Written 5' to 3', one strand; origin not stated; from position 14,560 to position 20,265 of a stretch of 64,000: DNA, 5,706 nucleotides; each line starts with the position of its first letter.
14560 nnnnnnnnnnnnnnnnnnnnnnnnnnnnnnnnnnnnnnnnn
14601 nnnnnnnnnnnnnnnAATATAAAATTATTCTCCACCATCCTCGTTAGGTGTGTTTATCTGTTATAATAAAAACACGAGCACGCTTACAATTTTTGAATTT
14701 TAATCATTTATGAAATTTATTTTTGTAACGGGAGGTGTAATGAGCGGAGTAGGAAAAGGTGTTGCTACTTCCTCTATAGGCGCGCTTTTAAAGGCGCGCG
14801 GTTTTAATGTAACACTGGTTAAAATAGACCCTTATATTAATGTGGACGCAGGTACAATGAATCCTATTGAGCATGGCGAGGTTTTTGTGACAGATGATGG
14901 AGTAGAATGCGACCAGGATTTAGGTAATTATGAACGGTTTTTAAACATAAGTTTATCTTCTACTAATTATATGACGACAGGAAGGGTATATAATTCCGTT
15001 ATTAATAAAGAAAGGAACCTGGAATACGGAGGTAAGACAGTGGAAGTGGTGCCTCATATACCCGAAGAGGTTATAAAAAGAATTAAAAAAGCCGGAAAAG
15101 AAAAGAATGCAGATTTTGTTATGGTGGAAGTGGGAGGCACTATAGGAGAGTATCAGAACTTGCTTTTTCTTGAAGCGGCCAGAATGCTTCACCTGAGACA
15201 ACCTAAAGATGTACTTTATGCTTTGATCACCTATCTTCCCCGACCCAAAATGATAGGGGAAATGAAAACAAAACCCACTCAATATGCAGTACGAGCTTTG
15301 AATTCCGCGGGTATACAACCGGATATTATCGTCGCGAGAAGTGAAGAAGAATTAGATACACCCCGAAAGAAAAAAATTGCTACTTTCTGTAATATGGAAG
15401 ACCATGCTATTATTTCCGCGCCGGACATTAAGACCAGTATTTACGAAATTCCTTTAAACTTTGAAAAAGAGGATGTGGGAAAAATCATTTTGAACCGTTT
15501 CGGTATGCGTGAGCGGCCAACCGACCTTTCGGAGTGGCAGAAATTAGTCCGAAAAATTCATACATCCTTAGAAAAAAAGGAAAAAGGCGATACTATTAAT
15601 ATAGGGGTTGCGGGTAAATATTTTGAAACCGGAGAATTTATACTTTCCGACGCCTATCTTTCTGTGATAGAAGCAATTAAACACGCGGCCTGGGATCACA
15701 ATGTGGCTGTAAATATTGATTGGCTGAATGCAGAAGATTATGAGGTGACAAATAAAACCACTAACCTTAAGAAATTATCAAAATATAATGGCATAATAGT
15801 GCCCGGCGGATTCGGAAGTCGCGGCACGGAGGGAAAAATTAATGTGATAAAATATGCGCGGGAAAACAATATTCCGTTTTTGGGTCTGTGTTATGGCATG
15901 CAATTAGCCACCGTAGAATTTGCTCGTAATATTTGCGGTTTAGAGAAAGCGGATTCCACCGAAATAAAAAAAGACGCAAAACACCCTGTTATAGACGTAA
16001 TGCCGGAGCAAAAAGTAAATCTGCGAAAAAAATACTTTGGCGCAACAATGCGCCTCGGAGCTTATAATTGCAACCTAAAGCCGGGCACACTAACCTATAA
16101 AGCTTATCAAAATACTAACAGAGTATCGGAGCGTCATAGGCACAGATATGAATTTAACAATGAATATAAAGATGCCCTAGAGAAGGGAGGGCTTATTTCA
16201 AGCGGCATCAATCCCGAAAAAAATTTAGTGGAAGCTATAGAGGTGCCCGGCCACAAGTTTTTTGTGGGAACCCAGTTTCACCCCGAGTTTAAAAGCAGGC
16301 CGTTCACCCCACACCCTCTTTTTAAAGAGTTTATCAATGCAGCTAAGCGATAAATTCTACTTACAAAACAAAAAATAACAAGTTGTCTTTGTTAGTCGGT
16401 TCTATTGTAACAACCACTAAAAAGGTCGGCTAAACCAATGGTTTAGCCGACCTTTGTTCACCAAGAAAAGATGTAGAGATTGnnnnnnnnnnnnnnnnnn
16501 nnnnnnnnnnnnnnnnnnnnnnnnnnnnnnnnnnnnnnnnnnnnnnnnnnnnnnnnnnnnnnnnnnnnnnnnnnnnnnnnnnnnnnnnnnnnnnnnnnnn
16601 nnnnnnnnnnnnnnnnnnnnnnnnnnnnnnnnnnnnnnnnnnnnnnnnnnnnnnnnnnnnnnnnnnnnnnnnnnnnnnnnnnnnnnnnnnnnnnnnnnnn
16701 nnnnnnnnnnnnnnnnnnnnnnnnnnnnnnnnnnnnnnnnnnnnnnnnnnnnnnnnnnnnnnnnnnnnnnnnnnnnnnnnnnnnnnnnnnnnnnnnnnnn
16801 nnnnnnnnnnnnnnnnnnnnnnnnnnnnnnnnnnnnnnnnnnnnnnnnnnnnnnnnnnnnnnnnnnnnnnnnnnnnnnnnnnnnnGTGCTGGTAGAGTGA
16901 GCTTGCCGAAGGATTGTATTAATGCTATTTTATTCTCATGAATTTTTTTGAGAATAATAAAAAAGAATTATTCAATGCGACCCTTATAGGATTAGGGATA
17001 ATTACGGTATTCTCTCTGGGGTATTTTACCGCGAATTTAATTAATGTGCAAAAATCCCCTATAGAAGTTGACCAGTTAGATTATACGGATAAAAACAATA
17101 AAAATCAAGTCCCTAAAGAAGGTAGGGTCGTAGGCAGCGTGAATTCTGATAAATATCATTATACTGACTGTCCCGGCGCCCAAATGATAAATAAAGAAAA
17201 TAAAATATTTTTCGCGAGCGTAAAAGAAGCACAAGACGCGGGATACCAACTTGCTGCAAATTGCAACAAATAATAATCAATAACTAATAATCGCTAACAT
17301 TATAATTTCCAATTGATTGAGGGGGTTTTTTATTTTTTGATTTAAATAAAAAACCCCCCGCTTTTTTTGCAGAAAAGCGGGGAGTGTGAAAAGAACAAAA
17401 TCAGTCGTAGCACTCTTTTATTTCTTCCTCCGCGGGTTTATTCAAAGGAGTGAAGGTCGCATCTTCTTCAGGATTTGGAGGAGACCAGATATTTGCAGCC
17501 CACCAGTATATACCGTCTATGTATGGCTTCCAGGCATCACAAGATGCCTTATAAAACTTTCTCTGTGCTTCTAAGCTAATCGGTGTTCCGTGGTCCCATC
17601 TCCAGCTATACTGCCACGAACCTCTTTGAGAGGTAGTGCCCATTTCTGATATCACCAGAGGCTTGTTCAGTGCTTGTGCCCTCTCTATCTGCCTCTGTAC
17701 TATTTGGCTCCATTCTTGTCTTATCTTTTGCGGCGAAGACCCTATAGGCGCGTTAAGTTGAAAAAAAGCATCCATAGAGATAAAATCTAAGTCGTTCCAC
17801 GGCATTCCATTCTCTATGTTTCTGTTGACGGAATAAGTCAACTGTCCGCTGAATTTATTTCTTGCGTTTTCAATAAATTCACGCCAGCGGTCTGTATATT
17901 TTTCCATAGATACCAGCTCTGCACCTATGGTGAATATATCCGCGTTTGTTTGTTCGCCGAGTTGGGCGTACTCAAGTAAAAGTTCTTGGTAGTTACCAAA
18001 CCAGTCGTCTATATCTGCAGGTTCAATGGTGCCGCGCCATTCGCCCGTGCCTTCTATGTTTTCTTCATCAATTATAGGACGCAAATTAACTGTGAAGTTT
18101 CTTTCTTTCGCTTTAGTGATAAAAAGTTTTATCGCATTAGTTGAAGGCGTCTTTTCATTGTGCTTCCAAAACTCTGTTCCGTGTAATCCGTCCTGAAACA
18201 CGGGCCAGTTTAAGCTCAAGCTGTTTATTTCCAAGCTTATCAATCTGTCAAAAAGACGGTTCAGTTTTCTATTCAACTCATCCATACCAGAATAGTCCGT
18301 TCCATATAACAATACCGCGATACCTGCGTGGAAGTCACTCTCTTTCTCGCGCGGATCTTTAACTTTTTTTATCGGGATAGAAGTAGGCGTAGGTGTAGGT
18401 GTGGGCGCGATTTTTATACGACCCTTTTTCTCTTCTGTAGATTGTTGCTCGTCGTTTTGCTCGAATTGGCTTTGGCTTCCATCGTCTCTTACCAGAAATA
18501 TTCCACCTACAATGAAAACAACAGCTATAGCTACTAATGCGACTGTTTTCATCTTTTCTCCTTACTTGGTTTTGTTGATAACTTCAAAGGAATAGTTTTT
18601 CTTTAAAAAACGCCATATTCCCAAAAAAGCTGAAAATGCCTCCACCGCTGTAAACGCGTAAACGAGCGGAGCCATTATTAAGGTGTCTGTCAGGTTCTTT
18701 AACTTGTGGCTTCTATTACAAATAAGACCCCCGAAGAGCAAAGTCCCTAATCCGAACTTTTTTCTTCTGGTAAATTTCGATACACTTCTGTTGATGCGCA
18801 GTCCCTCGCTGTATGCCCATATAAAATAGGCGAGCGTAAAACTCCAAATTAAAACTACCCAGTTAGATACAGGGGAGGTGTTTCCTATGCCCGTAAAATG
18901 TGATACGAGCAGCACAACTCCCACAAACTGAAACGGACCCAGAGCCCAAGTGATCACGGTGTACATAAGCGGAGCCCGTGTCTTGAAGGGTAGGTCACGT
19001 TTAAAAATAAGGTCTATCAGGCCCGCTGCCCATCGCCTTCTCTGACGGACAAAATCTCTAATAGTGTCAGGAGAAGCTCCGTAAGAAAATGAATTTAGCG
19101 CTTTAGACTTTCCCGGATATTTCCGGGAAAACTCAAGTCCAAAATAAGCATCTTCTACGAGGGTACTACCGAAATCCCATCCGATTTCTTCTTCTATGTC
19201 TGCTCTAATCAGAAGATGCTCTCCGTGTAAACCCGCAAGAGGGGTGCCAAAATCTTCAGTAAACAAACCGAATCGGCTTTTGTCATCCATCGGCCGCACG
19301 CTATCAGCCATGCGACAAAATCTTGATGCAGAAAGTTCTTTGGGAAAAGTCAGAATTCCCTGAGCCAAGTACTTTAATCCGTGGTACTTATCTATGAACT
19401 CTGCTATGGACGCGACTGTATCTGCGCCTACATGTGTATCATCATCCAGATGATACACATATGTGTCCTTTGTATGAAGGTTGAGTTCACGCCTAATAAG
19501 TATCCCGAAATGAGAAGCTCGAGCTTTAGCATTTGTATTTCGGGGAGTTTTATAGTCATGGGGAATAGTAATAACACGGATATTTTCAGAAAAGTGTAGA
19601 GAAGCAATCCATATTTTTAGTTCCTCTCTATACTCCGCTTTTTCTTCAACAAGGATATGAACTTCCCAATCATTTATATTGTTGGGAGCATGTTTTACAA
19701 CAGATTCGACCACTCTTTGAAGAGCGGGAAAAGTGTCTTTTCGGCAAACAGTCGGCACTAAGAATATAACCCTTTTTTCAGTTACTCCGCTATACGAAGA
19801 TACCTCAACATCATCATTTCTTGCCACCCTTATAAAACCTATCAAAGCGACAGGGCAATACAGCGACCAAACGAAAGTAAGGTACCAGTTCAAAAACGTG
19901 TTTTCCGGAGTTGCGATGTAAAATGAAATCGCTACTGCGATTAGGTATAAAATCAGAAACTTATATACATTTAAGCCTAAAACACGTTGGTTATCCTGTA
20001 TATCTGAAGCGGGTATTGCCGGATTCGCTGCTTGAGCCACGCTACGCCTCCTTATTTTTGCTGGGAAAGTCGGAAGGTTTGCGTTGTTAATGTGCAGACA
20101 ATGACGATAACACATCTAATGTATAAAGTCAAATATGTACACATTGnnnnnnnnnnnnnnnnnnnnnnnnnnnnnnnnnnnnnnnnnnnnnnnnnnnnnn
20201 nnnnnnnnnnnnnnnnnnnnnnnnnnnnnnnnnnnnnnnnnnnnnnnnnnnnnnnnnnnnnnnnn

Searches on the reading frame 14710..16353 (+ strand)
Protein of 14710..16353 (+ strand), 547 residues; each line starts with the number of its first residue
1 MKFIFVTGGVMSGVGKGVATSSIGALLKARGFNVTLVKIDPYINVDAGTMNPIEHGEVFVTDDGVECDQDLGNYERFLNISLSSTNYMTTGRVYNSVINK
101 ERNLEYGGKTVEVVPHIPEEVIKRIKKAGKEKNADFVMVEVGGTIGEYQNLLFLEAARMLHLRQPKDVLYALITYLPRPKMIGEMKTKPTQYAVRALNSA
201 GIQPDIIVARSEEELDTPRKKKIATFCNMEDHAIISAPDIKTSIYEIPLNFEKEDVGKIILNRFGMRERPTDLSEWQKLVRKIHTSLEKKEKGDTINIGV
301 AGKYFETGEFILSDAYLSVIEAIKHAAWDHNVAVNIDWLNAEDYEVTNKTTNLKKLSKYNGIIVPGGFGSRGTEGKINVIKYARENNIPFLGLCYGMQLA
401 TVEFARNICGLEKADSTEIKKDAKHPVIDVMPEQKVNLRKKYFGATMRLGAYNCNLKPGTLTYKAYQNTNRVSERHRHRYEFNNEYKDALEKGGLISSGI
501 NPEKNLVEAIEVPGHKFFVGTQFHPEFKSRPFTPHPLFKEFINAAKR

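Call 77: search_protein_families(library=pfam, proteins=[window:14710-16353:+], max_evalue=0.00001)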
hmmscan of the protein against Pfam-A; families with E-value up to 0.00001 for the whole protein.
window:14710-16353:+ (547 aa): 4 families
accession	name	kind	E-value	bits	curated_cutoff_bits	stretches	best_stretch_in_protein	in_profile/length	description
PF06418.20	CTP_synth_N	-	7.7e-107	357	26.1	1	2-265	1-264/265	CTP synthase N-terminus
PF00117.34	GATase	-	1.4e-40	139.4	22.8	1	312-543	2-189/190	Glutamine amidotransferase class-I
PF07722.19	Peptidase_C26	-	8.3e-09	36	20.5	1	376-526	94-219/219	Peptidase C26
PF01656.29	CbiA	-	9.6e-07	29.2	25.4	1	10-276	6-95/125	CobQ/CobB/MinD/ParA nucleotide binding domain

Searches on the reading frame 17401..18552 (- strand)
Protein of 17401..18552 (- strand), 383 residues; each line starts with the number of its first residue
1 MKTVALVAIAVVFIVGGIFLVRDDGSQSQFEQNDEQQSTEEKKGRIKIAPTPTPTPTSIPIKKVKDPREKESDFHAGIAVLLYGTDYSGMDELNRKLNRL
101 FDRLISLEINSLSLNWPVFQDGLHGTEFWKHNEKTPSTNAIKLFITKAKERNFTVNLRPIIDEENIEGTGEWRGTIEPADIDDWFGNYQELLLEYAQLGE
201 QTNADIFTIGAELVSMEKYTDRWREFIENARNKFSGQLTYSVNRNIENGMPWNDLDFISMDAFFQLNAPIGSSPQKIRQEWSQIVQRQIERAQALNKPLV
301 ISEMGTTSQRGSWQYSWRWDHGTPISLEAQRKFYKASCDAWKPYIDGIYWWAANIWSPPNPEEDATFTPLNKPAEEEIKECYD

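Call 77: search_protein_families(library=pfam, proteins=[window:17401-18552:-], max_evalue=0.00001)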
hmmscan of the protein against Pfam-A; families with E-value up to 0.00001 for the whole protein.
window:17401-18552:- (383 aa): 1 family
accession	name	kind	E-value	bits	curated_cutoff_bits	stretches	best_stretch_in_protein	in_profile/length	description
PF22612.2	GH113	-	1.4e-42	146.5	27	1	101-356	21-273/289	Glycoside Hydrolase Family 113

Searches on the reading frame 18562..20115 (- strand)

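Call 77: search_protein_families(library=pfam, proteins=[window:18562-20115:-], max_evalue=0.00001)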
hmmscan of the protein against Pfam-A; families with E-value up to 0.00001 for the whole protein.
window:18562-20115:- (517 aa): 1 family
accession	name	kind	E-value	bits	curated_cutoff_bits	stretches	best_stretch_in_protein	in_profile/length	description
PF13632.12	Glyco_trans_2_3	-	6.9e-21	75.4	27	1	219-433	1-197/198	Glycosyl transferase family group 2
